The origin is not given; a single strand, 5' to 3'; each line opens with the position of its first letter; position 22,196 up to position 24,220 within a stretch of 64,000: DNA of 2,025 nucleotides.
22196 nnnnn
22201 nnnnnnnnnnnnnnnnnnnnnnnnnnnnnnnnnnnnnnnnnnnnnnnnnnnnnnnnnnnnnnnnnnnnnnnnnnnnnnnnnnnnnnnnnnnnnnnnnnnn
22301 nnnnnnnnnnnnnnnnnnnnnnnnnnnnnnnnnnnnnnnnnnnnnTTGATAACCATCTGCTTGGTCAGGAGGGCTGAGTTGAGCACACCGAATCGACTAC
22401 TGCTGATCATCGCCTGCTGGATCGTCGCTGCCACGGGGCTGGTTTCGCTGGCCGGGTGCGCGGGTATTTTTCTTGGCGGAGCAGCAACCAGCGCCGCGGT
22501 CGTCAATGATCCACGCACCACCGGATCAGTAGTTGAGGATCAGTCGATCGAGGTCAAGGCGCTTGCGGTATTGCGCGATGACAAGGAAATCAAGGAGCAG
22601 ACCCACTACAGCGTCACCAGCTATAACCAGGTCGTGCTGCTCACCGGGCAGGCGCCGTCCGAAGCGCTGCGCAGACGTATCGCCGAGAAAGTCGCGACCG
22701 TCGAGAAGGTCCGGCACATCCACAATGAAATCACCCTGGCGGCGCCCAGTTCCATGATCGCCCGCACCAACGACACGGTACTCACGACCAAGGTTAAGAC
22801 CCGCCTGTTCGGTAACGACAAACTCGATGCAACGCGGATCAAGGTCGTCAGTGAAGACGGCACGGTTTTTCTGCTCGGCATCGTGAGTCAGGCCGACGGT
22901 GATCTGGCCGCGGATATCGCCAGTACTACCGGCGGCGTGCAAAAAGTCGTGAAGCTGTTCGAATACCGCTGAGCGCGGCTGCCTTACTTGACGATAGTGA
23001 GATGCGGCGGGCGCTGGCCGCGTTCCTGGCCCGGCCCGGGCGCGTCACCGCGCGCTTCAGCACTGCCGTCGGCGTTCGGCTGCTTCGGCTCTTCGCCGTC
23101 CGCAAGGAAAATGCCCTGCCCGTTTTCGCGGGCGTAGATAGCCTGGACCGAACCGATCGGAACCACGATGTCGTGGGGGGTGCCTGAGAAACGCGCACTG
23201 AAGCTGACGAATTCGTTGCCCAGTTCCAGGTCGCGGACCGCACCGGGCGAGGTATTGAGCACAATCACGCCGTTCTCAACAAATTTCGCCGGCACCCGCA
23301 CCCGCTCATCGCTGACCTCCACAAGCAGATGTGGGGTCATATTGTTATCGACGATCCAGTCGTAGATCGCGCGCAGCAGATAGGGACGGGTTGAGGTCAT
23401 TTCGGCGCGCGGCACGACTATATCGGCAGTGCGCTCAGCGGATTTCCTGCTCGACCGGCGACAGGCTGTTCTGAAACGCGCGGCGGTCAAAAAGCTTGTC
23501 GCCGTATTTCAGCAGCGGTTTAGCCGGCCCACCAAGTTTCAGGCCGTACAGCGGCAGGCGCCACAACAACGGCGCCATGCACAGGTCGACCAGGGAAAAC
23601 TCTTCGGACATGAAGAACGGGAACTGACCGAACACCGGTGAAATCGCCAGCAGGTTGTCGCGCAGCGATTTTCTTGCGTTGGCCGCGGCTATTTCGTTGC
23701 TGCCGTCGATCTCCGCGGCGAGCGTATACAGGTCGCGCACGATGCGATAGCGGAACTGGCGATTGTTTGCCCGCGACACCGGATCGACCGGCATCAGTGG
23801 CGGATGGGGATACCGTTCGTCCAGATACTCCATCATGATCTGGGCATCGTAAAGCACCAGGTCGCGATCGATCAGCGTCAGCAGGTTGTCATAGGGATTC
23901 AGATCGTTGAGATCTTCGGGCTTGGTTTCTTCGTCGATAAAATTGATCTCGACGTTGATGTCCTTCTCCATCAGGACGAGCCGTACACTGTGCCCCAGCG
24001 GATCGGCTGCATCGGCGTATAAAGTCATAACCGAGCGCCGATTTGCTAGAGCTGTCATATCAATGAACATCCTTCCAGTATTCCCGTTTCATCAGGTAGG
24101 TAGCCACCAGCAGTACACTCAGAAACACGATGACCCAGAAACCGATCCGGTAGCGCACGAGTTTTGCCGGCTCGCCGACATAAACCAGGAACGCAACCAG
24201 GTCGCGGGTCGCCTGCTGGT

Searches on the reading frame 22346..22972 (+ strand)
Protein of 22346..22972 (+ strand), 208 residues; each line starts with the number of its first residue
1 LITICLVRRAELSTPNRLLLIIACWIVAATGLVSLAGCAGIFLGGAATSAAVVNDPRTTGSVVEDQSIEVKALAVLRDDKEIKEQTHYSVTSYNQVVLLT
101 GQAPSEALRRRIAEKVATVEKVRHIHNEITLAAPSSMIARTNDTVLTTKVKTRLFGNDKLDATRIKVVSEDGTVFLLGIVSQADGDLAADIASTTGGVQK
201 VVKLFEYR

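Call 35: search_protein_families(library=pfam, proteins=[window:22346-22972:+], max_evalue=0.00001)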
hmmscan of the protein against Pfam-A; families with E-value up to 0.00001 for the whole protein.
window:22346-22972:+ (208 aa): 1 family
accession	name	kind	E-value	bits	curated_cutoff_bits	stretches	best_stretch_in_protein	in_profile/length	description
PF04972.22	BON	-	2.7e-29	101.7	27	2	142-207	1-67/69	BON domain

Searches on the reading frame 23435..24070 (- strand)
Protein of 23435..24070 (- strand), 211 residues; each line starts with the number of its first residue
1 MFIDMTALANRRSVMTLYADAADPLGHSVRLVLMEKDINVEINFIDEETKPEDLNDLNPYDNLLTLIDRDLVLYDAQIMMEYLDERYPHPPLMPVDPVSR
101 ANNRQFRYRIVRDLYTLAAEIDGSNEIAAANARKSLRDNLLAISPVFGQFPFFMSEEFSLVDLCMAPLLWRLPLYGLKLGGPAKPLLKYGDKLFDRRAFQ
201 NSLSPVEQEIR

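Call 35: search_protein_families(library=pfam, proteins=[window:23435-24070:-], max_evalue=0.00001)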
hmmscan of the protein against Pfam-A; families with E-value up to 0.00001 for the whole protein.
window:23435-24070:- (211 aa): 3 families
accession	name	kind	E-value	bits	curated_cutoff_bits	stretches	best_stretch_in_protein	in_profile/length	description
PF02798.26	GST_N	-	1e-09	39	20.9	1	14-85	2-76/76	Glutathione S-transferase, N-terminal domain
PF13417.12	GST_N_3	-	3.2e-08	34.2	22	1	26-91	10-75/75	Glutathione S-transferase, N-terminal domain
PF13409.12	GST_N_2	-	9.5e-08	33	25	1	25-86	4-70/70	Glutathione S-transferase, N-terminal domain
